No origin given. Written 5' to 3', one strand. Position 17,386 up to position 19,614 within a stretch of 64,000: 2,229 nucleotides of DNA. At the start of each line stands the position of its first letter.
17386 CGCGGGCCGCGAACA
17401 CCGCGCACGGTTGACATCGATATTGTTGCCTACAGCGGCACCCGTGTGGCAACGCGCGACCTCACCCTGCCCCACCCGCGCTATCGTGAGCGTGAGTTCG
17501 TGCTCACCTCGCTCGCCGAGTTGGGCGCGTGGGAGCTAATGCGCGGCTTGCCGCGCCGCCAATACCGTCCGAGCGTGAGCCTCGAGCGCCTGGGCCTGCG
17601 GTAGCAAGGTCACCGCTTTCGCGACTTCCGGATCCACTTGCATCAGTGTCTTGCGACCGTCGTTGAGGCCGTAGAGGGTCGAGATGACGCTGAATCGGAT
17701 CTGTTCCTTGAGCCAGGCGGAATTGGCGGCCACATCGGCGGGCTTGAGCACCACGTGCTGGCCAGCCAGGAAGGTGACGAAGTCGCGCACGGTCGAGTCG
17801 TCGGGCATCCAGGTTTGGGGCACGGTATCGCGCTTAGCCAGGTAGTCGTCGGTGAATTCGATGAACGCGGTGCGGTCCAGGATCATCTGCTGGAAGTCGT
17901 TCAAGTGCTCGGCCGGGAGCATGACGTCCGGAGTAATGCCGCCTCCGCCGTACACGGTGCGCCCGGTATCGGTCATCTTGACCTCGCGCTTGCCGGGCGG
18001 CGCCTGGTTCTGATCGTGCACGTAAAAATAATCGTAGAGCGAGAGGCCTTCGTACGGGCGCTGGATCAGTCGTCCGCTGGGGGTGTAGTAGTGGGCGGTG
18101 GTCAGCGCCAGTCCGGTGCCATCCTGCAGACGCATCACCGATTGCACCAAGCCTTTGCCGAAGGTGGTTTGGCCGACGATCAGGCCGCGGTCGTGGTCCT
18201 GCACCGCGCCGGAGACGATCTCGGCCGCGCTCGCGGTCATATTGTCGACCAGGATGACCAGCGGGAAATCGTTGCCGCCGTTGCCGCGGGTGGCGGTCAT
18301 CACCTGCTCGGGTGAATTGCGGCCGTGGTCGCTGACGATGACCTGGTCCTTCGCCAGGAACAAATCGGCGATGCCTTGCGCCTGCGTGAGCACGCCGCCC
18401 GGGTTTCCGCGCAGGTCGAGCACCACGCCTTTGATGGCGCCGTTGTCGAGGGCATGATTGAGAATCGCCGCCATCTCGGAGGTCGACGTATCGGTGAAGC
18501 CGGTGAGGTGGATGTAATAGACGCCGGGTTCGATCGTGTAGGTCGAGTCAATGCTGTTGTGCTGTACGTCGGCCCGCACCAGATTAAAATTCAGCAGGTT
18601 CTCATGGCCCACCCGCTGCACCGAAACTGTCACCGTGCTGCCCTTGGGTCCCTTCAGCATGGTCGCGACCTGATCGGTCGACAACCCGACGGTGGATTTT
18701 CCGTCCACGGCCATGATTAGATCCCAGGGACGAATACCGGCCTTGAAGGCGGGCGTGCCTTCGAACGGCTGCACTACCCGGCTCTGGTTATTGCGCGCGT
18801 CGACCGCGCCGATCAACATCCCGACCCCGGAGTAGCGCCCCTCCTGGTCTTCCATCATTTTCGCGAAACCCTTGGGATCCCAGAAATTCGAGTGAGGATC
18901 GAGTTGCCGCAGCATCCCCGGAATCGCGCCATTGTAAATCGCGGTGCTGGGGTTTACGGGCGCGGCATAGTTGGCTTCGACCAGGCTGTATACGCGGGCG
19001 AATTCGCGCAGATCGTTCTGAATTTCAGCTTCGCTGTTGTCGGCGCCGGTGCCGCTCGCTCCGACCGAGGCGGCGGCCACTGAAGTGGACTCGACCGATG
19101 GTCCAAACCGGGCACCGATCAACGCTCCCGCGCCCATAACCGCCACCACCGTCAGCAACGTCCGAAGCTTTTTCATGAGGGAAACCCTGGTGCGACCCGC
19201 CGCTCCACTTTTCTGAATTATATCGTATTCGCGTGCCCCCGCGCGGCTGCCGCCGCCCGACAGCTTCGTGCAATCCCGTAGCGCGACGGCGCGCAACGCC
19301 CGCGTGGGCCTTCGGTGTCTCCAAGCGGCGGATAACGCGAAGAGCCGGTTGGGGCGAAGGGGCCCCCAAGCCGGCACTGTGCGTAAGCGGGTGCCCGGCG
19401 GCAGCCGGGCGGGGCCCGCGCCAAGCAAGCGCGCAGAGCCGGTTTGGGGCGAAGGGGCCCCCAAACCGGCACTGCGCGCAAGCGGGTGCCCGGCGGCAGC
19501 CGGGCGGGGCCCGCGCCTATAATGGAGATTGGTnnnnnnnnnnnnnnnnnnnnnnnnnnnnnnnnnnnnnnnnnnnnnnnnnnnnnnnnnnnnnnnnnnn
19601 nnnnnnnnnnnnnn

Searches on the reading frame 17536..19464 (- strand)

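Call 11: search_protein_families(library=pfam, proteins=[window:17536-19464:-], max_evalue=0.01)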
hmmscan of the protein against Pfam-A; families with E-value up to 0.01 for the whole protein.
window:17536-19464:- (642 aa): 5 families
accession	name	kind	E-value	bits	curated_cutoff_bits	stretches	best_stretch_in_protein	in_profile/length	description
PF03572.23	Peptidase_S41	-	1.8e-44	151.7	24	1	316-469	3-156/165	Peptidase family S41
PF17820.7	PDZ_6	-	4e-09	36.5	27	1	235-284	7-54/54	PDZ domain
PF13180.12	PDZ_2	-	1.9e-08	34.9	27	1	225-292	9-77/80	PDZ domain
PF22694.1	CtpB_N-like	-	1e-06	29.5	27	1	143-196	29-82/85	Activating protease CtpB N-terminal domain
PF00595.29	PDZ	-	2.1e-06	28.4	23.2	1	226-283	25-81/81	PDZ domain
